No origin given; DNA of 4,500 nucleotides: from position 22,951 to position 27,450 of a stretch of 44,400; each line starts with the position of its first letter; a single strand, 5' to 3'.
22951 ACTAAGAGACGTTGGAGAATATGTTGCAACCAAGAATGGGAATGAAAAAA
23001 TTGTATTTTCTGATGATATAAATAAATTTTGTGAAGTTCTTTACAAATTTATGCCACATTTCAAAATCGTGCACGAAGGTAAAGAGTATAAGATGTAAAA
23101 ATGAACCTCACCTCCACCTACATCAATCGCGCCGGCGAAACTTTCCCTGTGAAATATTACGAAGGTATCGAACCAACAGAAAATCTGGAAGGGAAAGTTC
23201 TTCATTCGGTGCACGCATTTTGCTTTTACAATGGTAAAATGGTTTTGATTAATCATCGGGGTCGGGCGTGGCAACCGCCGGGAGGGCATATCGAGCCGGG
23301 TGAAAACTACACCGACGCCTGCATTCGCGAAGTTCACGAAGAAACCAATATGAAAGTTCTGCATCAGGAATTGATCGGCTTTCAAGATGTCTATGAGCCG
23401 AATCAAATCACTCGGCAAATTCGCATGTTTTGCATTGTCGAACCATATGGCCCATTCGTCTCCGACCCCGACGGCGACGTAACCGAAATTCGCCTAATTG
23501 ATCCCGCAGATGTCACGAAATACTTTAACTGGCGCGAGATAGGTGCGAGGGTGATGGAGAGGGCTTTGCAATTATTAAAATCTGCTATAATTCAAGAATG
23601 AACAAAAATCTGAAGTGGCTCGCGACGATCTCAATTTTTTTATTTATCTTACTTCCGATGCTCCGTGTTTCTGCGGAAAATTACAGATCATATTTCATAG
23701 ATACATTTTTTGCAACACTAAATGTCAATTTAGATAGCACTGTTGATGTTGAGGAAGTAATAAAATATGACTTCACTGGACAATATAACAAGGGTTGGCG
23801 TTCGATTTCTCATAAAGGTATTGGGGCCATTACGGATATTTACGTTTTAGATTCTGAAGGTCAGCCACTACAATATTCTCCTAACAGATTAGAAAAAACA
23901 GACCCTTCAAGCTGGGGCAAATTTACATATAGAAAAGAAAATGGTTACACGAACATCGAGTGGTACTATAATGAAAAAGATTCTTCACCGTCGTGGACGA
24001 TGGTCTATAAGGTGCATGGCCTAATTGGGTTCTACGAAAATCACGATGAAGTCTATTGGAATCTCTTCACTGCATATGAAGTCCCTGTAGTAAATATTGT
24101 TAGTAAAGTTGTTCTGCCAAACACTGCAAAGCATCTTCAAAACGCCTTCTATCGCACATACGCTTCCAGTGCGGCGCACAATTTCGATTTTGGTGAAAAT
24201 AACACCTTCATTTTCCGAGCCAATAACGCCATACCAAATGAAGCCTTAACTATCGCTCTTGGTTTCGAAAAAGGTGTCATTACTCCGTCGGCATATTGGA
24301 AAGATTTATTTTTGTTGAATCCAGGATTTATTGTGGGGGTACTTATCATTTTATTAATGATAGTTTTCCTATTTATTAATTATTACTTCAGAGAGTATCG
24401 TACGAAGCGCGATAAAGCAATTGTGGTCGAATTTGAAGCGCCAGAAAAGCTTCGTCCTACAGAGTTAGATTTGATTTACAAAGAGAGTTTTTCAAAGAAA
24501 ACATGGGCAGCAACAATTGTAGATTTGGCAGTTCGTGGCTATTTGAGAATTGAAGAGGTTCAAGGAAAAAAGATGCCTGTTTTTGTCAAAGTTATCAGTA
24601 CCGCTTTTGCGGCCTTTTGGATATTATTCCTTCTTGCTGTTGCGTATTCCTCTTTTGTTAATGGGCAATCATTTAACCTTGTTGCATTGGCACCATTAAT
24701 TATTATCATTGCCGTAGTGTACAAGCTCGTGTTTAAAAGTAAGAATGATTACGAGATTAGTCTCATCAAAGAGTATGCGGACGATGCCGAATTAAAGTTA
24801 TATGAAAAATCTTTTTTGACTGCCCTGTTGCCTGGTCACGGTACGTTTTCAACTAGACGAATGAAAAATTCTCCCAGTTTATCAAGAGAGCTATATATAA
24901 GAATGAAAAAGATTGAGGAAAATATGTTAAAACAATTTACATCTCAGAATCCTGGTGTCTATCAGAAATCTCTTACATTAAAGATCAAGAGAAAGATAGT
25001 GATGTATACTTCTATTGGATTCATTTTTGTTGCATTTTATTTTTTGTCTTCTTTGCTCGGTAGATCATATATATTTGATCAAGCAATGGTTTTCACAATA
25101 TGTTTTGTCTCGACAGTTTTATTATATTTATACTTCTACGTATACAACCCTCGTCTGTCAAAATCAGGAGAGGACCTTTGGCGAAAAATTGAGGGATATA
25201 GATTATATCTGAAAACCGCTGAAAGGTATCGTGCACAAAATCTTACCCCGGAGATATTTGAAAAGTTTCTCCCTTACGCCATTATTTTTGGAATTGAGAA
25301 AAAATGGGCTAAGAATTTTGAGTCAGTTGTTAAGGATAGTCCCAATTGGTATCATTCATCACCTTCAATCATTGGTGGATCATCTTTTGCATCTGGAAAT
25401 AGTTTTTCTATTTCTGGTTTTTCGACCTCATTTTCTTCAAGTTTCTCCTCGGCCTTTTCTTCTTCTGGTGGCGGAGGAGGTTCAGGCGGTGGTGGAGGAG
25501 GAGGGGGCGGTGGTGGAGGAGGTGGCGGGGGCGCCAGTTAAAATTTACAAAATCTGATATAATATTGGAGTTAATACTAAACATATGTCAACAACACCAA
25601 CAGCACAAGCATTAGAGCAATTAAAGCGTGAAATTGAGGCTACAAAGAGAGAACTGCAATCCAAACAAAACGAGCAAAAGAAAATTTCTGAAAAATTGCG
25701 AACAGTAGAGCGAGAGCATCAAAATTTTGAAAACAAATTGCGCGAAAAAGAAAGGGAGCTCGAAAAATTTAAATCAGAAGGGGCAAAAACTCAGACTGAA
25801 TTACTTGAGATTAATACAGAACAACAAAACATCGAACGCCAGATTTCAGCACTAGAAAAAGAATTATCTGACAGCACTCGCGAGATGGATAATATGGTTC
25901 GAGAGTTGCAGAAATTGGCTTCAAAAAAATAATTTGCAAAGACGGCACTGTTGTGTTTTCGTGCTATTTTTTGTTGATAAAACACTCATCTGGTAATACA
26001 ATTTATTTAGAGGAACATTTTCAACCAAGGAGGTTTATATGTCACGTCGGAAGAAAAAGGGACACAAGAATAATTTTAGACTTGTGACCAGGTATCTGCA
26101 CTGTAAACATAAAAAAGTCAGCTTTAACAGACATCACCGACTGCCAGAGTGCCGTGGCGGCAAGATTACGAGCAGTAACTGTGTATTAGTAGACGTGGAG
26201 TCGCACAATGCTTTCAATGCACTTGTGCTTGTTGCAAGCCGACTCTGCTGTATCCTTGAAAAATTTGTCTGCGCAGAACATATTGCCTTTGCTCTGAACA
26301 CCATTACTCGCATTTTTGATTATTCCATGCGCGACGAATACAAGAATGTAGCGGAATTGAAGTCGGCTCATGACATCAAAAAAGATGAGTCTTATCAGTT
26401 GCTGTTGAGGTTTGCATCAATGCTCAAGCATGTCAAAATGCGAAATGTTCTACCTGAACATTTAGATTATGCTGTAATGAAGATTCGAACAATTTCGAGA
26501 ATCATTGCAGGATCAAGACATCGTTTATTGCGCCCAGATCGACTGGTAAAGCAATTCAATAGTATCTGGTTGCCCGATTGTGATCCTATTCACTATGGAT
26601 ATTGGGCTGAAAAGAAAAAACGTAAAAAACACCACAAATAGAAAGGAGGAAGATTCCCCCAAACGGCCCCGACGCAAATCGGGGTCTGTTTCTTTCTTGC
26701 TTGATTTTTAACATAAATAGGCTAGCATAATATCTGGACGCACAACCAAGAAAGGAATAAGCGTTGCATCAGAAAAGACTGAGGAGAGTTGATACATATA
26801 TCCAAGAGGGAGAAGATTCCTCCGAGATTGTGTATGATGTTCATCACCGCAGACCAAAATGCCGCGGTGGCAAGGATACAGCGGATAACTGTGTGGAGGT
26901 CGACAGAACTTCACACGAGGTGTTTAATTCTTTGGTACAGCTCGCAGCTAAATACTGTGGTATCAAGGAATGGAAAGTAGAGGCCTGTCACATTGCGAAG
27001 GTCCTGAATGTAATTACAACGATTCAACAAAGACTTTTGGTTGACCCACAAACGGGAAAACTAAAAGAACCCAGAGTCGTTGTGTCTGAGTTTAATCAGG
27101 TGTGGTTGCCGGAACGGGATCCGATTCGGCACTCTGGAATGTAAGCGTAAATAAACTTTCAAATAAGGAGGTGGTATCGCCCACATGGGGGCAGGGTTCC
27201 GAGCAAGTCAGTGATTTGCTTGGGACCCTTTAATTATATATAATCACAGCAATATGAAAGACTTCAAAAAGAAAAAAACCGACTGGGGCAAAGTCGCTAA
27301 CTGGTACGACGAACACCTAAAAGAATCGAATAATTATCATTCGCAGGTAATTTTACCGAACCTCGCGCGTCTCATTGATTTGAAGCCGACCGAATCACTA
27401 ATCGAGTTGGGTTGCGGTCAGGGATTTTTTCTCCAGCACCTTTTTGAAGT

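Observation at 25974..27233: Tandem pair of highly basic paralogues with a Cys-less HNH/HNN-type motif, each its own transcription unit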

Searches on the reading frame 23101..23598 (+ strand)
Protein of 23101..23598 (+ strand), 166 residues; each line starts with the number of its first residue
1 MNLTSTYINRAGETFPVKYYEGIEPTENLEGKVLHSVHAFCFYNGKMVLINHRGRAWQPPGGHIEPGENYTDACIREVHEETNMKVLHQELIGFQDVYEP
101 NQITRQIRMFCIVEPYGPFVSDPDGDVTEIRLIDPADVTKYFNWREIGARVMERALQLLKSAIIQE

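Call 31: search_protein_families(library=pfam, proteins=[window:23101-23598:+], max_evalue=0.01)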
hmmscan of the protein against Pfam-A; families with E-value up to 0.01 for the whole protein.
window:23101-23598:+ (166 aa): 1 family
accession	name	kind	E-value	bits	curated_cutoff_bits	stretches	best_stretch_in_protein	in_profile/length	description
PF00293.34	NUDIX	-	8.5e-15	55.4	21.1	1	37-153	6-132/134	NUDIX domain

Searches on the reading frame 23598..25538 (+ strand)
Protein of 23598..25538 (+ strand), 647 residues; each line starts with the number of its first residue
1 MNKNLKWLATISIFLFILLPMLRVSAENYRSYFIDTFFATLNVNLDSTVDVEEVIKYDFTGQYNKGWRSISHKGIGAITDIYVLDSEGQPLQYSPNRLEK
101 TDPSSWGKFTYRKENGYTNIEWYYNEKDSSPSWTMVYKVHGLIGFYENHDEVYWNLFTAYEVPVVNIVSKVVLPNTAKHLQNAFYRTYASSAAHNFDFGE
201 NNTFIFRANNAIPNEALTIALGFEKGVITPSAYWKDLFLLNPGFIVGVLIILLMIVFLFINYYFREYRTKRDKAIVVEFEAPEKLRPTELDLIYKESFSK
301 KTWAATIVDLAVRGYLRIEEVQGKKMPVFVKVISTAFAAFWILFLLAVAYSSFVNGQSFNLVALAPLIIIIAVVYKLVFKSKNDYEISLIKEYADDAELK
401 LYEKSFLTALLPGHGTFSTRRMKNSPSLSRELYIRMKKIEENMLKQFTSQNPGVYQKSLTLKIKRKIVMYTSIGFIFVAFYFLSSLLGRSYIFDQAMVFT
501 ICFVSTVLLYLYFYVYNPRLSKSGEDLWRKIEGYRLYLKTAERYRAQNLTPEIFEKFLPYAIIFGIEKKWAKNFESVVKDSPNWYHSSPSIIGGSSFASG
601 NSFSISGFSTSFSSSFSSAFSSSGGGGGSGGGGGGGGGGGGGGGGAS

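Call 31: search_protein_families(library=pfam, proteins=[window:23598-25538:+], max_evalue=0.01)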
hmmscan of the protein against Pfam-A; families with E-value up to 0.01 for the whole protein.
window:23598-25538:+ (647 aa): 2 families
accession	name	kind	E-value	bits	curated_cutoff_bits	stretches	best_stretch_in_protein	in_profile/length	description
PF20990.2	DUF2207_C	-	1.9e-26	93.7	33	1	278-574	5-247/247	Predicted membrane protein (DUF2207) C-terminal domain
PF09972.14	DUF2207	-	4.6e-15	56.7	24.4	1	34-223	2-172/172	Predicted membrane protein (DUF2207) N-terminal domain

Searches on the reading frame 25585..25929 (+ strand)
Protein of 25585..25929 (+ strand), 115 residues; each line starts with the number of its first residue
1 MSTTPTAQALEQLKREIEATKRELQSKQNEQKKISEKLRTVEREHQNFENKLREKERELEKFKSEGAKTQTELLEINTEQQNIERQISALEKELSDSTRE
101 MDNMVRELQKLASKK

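Call 31: search_protein_families(library=pfam, proteins=[window:25585-25929:+], max_evalue=0.01)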
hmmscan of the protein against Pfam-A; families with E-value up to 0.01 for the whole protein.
window:25585-25929:+ (115 aa): 11 families
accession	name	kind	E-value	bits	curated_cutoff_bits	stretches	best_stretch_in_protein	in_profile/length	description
PF17675.6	APG6_N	-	0.00035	21.5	45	0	50-112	46-108/132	Apg6 coiled-coil region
PF13851.11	GAS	-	0.00047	20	32.3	1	10-112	35-140/200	Growth-arrest specific micro-tubule binding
PF24627.1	PUMA_CC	-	0.00064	20.1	30.1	0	9-45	37-73/74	PUMA coiled-coil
PF24319.2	DUF7491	-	0.0016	19.1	30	1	24-111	2-89/90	Coiled-coil region of unknown function (DUF7491)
PF06818.20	Fez1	-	0.0019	19.2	34.4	1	8-107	59-158/199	Fez1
PF15619.11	Lebercilin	-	0.0054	16.8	34.3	1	8-112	46-151/193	Ciliary protein causing Leber congenital amaurosis disease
PF11932.13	DUF3450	-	0.0065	16.2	32.6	1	10-111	14-112/241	Protein of unknown function (DUF3450)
PF10473.14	CENP-F_leu_zip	-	0.0069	16.9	34.5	1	29-111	3-85/140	Leucine-rich repeats of kinetochore protein Cenp-F/LEK1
PF25526.1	LIP-1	-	0.0069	16.2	34.1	0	21-107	9-95/250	Liprin-alpha-like coiled coil domain 2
PF05266.19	DUF724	-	0.0086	16.4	38.4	0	22-114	95-187/188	Protein of unknown function (DUF724)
PF13166.12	AAA_13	-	0.0099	15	36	0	8-110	369-469/713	AAA domain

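Call 36: search_protein_families(library=ncbifam, proteins=[window:25585-25929:+], max_evalue=0.01)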
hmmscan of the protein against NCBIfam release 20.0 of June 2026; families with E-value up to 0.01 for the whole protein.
window:25585-25929:+ (115 aa): 9 families
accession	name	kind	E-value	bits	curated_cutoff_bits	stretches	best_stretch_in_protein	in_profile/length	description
TIGR02169.1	SMC_prok_A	equivalog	3.2e-06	25.1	729.4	1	8-112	386-490/1165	chromosome segregation protein SMC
NF045487.1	ASRP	equivalog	1.5e-05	23.8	300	1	9-111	349-448/593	archaea-specific SMC-related protein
TIGR02168.1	SMC_prok_B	equivalog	2.7e-05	22.1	567.35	1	10-109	332-927/1181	chromosome segregation protein SMC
TIGR04523.1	Mplasa_alph_rch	subfamily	0.00088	17.3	270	1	14-111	95-192/745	helix-rich protein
NF003034.1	PRK03918.1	equivalog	0.001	17.2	700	1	8-114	231-336/878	DNA double-strand break repair ATPase Rad50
TIGR04211.1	SH3_and_anchor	equivalog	0.0021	17.7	65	1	2-105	60-159/198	TIGR04211 family SH3 domain-containing protein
NF041034.1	Rad50_Sulf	equivalog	0.003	15.5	1000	1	8-112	496-600/872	DNA double-strand break repair ATPase Rad50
NF002572.0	PRK02224.1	equivalog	0.0049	15.2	1087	1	6-114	507-614/888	DNA double-strand break repair ATPase Rad50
NF033930.1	pneumo_PspA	exception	0.0089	14.8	850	1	11-110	202-308/659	pneumococcal surface protein A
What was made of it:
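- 25585..25932 (+): Upstream neighbour: 115-aa coiled-coil protein. A coiled-coil gene holds this position in five related loci. Only coiled-coil-type sub-threshold hits (calls 31, 36).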

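Call 59: search_protein_families(library=padloc, proteins=[window:25585-25929:+], max_evalue=0.01)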
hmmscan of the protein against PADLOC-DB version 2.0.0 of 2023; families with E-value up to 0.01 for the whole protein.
window:25585-25929:+ (115 aa): 27 families (the best 25 are shown)
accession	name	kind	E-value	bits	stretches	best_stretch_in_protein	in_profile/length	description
PDLC02750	PbeC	-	1.9e-06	24.7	1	6-114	361-463/629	PbeC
PDLC02668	DndD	-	0.00011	19.3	1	8-100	205-294/659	DndD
PDLC00517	JetC1|JetC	-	0.00015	18.2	1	7-110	371-477/1119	DUF3584 domain; MukB-like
PDLC00580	JetC3|JetC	-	0.00019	17.8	1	7-113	290-396/1068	DUF3584 domain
PDLC04663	PDC-M46B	-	0.00049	17.2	1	29-110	274-355/483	-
PDLC00518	JetC1|JetC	-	0.0006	15.7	1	7-110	354-461/1112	DUF3584 domain; MukB-like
PDLC03859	LmuB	-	0.00089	16.6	1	8-110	346-467/611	-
PDLC03865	LmuB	-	0.0013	15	1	10-114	553-674/1007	-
PDLC00551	JetC2|JetC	-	0.0013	14.6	1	7-113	295-402/1365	DUF3584 domain; MukB-like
PDLC03864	LmuB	-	0.0014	15.2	1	7-111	241-341/657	-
PDLC00254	LmuB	-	0.002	14.9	1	7-104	188-287/563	AAA ATPase domain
PDLC00550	JetC2|JetC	-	0.0021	13.8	1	9-108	271-399/1355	DUF3584 domain; MukB-like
PDLC00579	JetC3|JetC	-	0.0025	13.8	1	7-107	783-882/1453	DUF3584 domain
PDLC00553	JetC2|JetC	-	0.0026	13.7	1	8-113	889-994/1361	DUF3584 domain; MukB-like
PDLC02756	PbeC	-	0.0032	14.5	1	8-99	207-295/643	PbeC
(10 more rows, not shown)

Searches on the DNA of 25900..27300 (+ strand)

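Call 99: search_rna_families(source=window, start=25900, end=27300, threshold=evalue, max_evalue=1)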
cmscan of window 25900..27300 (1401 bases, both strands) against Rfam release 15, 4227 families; matches with E-value up to 1: 1.
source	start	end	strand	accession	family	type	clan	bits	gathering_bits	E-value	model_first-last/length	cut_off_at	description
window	27161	27238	+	RF02430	SpF19_sRNA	Gene; sRNA;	-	28.4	60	0.0093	1-99/99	no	Streptococcus sRNA SpF19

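Call 100: search_rna_families(sources=[L001, L002, L003, L004, L022, L006], threshold=evalue, max_evalue=1, show_alignments=2)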
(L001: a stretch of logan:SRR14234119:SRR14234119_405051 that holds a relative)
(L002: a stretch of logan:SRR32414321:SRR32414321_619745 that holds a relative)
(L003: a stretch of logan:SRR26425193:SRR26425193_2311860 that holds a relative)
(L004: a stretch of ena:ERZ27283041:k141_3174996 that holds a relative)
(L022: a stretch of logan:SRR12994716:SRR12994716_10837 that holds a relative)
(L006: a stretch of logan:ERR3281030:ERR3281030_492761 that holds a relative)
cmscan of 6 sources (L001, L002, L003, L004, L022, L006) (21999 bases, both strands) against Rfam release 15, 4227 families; matches with E-value up to 1: 2.
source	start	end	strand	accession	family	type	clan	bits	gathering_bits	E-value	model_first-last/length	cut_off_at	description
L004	770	841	-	RF02621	BSnc120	Gene; sRNA;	-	30.8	114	0.0013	1-88/88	no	Brucella sRNA 120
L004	766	843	-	RF01770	rimP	Cis-reg; leader;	-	28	47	0.71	1-102/102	no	Gammaprotebacteria rimP leader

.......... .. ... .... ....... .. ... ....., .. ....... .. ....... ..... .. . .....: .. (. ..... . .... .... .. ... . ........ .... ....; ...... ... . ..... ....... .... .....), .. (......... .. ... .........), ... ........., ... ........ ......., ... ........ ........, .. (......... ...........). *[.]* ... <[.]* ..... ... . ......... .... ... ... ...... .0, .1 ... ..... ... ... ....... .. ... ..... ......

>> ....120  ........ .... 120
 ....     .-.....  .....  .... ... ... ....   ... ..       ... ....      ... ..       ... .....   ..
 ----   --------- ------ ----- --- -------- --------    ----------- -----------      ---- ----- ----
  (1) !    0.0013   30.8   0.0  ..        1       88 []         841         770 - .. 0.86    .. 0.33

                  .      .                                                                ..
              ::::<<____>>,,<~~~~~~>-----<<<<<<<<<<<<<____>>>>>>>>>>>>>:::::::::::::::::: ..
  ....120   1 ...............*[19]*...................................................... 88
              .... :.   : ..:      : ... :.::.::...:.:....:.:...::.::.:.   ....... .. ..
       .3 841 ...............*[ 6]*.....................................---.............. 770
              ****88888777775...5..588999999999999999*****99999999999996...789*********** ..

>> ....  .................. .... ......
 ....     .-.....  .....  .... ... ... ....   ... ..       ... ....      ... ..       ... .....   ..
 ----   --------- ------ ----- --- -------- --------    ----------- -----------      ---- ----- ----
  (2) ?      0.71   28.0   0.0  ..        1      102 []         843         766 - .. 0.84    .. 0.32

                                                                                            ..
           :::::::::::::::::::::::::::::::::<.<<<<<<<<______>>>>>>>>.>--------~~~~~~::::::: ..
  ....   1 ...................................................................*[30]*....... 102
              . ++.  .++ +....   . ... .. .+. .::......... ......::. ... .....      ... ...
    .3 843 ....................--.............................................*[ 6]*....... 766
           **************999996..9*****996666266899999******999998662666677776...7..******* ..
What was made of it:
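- Tried and rejected: Rfam gave only chance-level hits on terminator hairpins: SpF19 in the window only, BSnc120 and rimP in L004 (calls 99, 100).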
